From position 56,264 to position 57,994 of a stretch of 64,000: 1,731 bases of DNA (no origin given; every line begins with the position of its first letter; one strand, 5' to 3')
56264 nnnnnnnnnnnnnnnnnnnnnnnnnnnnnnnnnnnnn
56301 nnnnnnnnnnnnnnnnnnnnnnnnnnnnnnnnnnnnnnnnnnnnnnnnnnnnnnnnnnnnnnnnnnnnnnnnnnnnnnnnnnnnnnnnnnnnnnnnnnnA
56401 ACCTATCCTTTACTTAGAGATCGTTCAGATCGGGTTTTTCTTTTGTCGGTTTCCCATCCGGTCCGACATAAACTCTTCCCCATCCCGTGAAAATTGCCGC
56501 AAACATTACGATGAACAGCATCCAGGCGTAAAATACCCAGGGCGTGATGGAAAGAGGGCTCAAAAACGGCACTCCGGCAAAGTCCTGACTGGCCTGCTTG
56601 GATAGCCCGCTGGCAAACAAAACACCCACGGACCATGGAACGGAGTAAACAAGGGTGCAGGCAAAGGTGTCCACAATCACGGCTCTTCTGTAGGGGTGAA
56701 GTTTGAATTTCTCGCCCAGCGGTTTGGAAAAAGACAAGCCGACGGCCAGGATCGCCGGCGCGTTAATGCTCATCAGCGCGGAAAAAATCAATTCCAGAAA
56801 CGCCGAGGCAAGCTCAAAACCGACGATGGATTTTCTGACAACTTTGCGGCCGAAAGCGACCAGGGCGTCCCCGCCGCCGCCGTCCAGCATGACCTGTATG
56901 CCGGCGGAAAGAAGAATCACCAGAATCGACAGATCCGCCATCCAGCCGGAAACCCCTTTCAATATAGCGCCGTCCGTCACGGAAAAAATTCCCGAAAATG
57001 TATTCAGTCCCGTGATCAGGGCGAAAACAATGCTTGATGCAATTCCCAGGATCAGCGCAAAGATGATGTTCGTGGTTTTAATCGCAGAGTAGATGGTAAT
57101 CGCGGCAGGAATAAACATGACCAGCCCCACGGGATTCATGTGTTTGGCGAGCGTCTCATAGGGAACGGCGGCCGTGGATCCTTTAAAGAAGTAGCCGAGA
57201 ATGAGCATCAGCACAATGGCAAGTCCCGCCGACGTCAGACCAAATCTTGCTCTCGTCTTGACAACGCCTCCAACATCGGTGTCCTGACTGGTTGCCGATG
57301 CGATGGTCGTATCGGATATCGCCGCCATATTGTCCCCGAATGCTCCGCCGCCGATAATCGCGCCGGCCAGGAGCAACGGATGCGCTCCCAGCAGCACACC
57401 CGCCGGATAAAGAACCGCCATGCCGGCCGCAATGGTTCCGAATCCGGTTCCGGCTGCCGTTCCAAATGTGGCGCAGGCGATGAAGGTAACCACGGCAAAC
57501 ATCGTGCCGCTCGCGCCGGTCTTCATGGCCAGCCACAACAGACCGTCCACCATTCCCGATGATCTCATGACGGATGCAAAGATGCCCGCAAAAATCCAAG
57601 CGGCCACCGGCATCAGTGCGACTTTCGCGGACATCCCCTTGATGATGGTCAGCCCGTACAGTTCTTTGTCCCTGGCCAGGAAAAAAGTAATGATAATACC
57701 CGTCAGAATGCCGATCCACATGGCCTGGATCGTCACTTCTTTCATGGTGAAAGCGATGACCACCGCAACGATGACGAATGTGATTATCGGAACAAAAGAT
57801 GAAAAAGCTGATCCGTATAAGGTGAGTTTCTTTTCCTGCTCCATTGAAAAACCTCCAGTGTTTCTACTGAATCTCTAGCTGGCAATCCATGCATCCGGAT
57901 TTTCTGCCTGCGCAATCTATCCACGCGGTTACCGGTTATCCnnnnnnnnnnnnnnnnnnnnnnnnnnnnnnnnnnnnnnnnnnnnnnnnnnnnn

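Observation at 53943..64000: Predicted periplasm-to-fumarate route for N-acyl-D-aspartate or D-amino-acid peptides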

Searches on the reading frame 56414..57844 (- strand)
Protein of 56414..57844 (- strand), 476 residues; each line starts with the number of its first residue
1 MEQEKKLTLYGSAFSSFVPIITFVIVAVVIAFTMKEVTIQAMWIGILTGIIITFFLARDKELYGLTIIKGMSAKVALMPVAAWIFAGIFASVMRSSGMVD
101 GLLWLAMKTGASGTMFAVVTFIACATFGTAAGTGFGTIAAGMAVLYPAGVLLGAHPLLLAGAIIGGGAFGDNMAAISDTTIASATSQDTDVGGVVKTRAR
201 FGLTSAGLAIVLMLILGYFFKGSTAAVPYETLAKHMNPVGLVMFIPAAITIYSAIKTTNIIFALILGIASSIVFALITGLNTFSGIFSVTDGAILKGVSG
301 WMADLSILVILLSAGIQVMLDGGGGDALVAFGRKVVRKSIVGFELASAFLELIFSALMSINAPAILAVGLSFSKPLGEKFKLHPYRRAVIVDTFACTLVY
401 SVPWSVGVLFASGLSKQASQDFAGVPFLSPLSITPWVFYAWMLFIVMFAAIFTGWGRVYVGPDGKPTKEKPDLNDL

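Call 3: search_protein_families(library=pfam, proteins=[window:56414-57844:-])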
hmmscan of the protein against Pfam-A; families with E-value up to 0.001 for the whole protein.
window:56414-57844:- (476 aa): 1 family
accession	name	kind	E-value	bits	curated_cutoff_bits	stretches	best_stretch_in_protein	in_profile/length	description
PF03553.21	Na_H_antiporter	-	1e-11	45.1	23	1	17-217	97-302/303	Na+/H+ antiporter family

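Call 4: search_protein_families(library=ncbifam, proteins=[window:56414-57844:-])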
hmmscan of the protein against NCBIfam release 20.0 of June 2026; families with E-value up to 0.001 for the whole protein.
window:56414-57844:- (476 aa): 1 family
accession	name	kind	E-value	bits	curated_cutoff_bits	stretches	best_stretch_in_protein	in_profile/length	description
TIGR00931.1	antiport_nhaC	equivalog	1.7e-09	37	370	1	17-320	9-309/454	Na+/H+ antiporter NhaC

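Call 15: find_homologous_proteins(query=window:56414-57844:-, max_evalue=1e-20)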
Query window:56414-57844:- (476 aa): 547 proteins with E <= 1e-20 among 8000 candidates; the best 120 are listed.
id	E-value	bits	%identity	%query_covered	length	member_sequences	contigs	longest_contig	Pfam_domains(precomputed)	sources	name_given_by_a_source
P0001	3.8e-287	971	96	100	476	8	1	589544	PF03553.22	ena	-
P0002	6.3e-243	825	80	100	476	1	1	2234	PF03553.22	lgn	-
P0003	2.8e-240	816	78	100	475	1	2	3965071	PF03553.22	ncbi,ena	-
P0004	5.1e-232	789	76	100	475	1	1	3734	PF03553.22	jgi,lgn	jgi:Na+/H+ antiporter NhaC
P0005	2.1e-227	774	74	100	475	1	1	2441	PF03553.22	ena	-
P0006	3.2e-227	773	74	100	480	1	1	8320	PF03553.22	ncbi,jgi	-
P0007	2.5e-226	770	74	100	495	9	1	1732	PF03553.22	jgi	-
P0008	4.0e-226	770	75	100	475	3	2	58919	PF03553.22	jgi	jgi:Na+/H+ antiporter NhaC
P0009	1.5e-225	768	74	100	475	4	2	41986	PF03553.22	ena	-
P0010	6.7e-225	766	74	100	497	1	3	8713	PF03553.22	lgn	-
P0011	4.3e-223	760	73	100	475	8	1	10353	PF03553.22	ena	-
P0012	2.4e-222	757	72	100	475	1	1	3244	PF03553.22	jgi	-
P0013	5.1e-220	750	73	100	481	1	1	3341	PF03553.22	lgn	-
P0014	3.9e-190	651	66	100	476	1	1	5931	PF03553.22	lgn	-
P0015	1.9e-186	639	64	99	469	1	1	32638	PF03553.22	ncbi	-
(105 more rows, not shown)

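Call 16: find_encoding_contigs(protein=P0001, flank=10000, max_places=2)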
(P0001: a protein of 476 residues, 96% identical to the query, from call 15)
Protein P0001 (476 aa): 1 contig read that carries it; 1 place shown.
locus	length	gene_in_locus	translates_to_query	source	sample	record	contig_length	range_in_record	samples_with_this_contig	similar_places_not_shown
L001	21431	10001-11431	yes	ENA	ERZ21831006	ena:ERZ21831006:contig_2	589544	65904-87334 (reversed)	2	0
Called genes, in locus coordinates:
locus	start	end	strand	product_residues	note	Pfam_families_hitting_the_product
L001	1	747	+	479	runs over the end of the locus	PF13433:Peripla_BP_5, PF13458:Peripla_BP_6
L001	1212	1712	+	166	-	PF02653:BPD_transp_2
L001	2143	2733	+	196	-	PF02653:BPD_transp_2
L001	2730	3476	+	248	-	PF00005:ABC_tran, PF13304:AAA_21 (faint), PF12399:BCA_ABC_TP_C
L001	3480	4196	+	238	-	PF00005:ABC_tran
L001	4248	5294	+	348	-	PF01144:CoA_trans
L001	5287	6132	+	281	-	PF01144:CoA_trans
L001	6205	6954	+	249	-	PF00106:adh_short, PF08659:KR, PF13561:adh_short_C2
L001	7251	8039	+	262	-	PF23441:SDR, PF00106:adh_short, PF08659:KR, PF13561:adh_short_C2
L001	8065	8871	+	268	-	PF23441:SDR (weak), PF00106:adh_short, PF08659:KR, PF13561:adh_short_C2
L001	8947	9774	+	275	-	PF00378:ECH_1, PF16113:ECH_2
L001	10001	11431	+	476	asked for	PF03553:Na_H_antiporter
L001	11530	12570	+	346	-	PF03576:Peptidase_S58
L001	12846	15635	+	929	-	PF13191:AAA_16 (faint), PF25873:WHD_MalT, PF17874:TPR_MalT, PF00196:GerE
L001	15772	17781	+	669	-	PF02129:Peptidase_S15, PF08530:PepX_C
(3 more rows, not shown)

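Call 17: find_encoding_contigs(protein=P0003, flank=10000, max_places=2)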
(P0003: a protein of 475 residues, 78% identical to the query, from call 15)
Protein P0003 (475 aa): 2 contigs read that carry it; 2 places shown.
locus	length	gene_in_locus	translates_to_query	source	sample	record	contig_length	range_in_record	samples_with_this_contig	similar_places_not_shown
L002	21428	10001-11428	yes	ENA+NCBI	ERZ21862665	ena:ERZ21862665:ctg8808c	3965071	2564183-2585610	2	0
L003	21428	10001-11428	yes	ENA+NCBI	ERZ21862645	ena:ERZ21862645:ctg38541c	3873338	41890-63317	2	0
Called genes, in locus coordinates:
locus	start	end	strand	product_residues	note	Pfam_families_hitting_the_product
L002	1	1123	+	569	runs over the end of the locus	-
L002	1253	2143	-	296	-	PF00892:EamA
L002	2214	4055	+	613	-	PF02743:dCache_1, PF22673:MCP-like_PDC_1, PF07730:HisKA_3 (weak), PF02518:HATPase_c (faint)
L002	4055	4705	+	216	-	PF00072:Response_reg, PF00196:GerE, PF08281:Sigma70_r4_2 (weak), PF13384:HTH_23 (weak)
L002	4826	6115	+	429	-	PF00375:SDF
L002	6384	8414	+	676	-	PF00497:SBP_bac_3, PF13426:PAS_9 (weak), PF00512:HisKA, PF02518:HATPase_c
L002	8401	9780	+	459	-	PF00072:Response_reg, PF00158:Sigma54_activat, PF01078:Mg_chelatase (faint), PF14532:Sigma54_activ_2, PF07724:AAA_2 (weak), PF07728:AAA_5 (weak), PF25601:AAA_lid_14, PF02954:HTH_8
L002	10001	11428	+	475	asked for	PF03553:Na_H_antiporter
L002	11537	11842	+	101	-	PF22010:OrtA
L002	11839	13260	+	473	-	PF00291:PALP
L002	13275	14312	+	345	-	PF03576:Peptidase_S58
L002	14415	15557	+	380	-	PF00291:PALP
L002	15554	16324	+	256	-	PF01177:Asp_Glu_race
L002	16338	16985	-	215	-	PF00849:PseudoU_synth_2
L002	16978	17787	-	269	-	-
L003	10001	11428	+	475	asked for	PF03553:Na_H_antiporter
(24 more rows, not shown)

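Call 20: find_related_loci(query=A1, collection=genome_contigs, flank=10000)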
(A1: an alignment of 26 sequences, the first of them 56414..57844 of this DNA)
Query A1 (476 aa) in genome_contigs; peptide patterns used: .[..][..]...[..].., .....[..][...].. (x = any residue, [..] = any of these).
599 stretches matched a pattern (row limit reached: there are more); 584 encode a relative of the query (tblastn E <= 1e-3); the best 80 are kept; 80 distinct loci.
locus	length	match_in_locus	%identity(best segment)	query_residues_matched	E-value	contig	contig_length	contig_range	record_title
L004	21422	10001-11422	78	3-476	0e+0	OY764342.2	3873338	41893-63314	MAG: Spirochaetia bacterium isolate 9506cec9-e293-4340-b26d-6248213b6694 genome assembly, chromosome: 1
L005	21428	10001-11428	95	1-476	0e+0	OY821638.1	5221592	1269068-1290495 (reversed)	MAG: Smithellaceae bacterium isolate 7d888188-1d27-4603-a379-950c855845c6 genome assembly, chromosome: 1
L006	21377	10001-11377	61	1-460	0e+0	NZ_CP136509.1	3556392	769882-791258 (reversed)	Marinomonas sp. GJ51-6 chromosome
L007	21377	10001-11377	61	1-460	0e+0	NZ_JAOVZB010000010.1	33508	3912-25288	Marinomonas sargassi strain C2222 Scaffold10_1, whole genome shotgun sequence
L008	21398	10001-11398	59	1-469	1e-177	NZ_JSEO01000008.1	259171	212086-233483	Marinomonas sp. SBI8L contig_8, whole genome shotgun sequence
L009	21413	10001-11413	63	1-472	5e-172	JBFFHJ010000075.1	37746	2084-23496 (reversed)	MAG: bacterium isolate Mix_mud16.2022.02.20 k141_1802898_length_37746_cov_12.0000, whole genome shotgun sequence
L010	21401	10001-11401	60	1-472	0e+0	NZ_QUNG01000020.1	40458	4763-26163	Marinomonas pollencensis strain CECT 7375 Ga0244612_120, whole genome shotgun sequence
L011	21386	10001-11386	57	3-474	1e-152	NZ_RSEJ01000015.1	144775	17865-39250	Photobacterium alginatilyticum strain P03D4 scaffold_14, whole genome shotgun sequence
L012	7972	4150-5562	50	1-471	1e-148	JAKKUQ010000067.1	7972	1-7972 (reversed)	MAG: Thermosediminibacteraceae bacterium isolate bin 27 NODE_757_length_7972_cov_16.057850, whole genome shotgun sequenc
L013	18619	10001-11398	50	1-466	6e-147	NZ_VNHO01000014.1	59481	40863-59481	Thermosediminibacter litoriperuensis strain DSM 16647 Ga0056050_scaffold00014.14, whole genome shotgun sequence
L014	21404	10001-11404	49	3-470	2e-141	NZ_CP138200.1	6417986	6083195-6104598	Wukongibacter sp. M2B1 chromosome, complete genome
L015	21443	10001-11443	47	1-475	1e-137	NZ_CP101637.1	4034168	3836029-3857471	Terrisporobacter mayombei strain DSM 6539 chromosome, complete genome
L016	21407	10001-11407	51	1-469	3e-149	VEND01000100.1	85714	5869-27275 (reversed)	MAG: Bacillota bacterium isolate MES16 c_000000000241, whole genome shotgun sequence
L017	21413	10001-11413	45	1-469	3e-127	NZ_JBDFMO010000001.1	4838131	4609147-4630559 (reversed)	Bacillus sp. 1P02SD contig_1, whole genome shotgun sequence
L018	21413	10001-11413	46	1-469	2e-120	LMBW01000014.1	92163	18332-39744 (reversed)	Fredinandcohnia humi strain DSM 16318 Scaffold14, whole genome shotgun sequence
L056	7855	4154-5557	40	1-465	8e-91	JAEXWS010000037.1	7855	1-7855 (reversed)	MAG: Bacillota bacterium isolate OH_HDB_120 k127_422754, whole genome shotgun sequence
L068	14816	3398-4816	37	3-470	2e-85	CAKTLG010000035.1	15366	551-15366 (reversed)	MAG: uncultured Oscillospiraceae bacterium isolate REFINED_METABAT215_TOP10_CONTIGS_1500_ASSEMBLY_K77_MERGED__Hadza_MoBi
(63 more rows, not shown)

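Call 82: search_protein_families(library=pfam, proteins=[L056:315-1325:+, L056:1428-2477:+, L056:3288-4028:+, L056:5981-7402:+, L014:8410-9852:+, L014:12512-14707:+, L014:14685-16061:+, L068:750-1421:+, L068:5181-6578:+, L068:8173-9588:+], max_evalue=0.00001)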
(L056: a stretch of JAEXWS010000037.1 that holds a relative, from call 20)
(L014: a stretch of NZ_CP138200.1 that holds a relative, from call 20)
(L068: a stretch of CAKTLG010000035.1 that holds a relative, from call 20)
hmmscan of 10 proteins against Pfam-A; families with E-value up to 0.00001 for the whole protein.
L056:315-1325:+ (336 aa): 1 family
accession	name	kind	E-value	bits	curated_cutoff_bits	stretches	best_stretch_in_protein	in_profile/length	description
PF00753.33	Lactamase_B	-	4.6e-10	40.2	22.7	1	29-287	3-194/196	Metallo-beta-lactamase superfamily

L056:1428-2477:+ (349 aa): 1 family
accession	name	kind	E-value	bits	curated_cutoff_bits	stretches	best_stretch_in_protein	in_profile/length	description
PF03576.19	Peptidase_S58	-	5.3e-113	378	23.9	1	19-329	1-306/307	Peptidase family S58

L056:3288-4028:+ (246 aa): 0 families

L056:5981-7402:+ (473 aa): 1 family
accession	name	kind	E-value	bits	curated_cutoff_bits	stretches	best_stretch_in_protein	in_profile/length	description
PF00291.31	PALP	-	6.3e-53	180.5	35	1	59-365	3-291/295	Pyridoxal-phosphate dependent enzyme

L014:8410-9852:+ (480 aa): 1 family
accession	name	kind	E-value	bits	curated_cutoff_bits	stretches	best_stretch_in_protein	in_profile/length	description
PF00291.31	PALP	-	1.6e-55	189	35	1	64-369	3-290/295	Pyridoxal-phosphate dependent enzyme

L014:12512-14707:+ (731 aa): 3 families
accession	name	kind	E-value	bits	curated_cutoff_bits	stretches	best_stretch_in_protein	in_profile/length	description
PF02518.31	HATPase_c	-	1.7e-22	80.4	26.4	1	619-724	3-110/111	Histidine kinase-, DNA gyrase B-, and HSP90-like ATPase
PF00497.25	SBP_bac_3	-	1.3e-19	70.7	26.4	1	106-324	1-131/132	Bacterial extracellular solute-binding proteins, family 3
PF00512.31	HisKA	-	1.5e-12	47.8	26.9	1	510-574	2-64/66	His Kinase A (phospho-acceptor) domain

L014:14685-16061:+ (458 aa): 6 families
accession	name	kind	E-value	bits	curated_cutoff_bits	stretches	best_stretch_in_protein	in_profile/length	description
PF00158.32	Sigma54_activat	-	6.2e-65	218.4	20.2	1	150-315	3-168/168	Sigma-54 interaction domain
PF00072.30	Response_reg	-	3.3e-29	101.7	30.2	1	12-121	1-110/111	Response regulator receiver domain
PF25601.1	AAA_lid_14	-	2.5e-22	78.9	27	1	320-391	1-72/87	AAA+ ATPase lid domain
PF14532.12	Sigma54_activ_2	-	1.7e-20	74.1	25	1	163-319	15-138/138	Sigma-54 interaction domain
PF02954.25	HTH_8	-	2.9e-10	40.1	22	1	413-450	5-42/42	Bacterial regulatory protein, Fis family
PF01078.27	Mg_chelatase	-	1.3e-07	31.6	20.3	1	161-290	14-158/207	Magnesium chelatase, subunit ChlI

L068:750-1421:+ (223 aa): 0 families

L068:5181-6578:+ (465 aa): 1 family
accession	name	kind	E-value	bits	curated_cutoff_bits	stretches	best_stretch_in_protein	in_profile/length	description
PF00291.31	PALP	-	6.3e-48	164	35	1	59-363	4-290/295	Pyridoxal-phosphate dependent enzyme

L068:8173-9588:+ (471 aa): 0 families
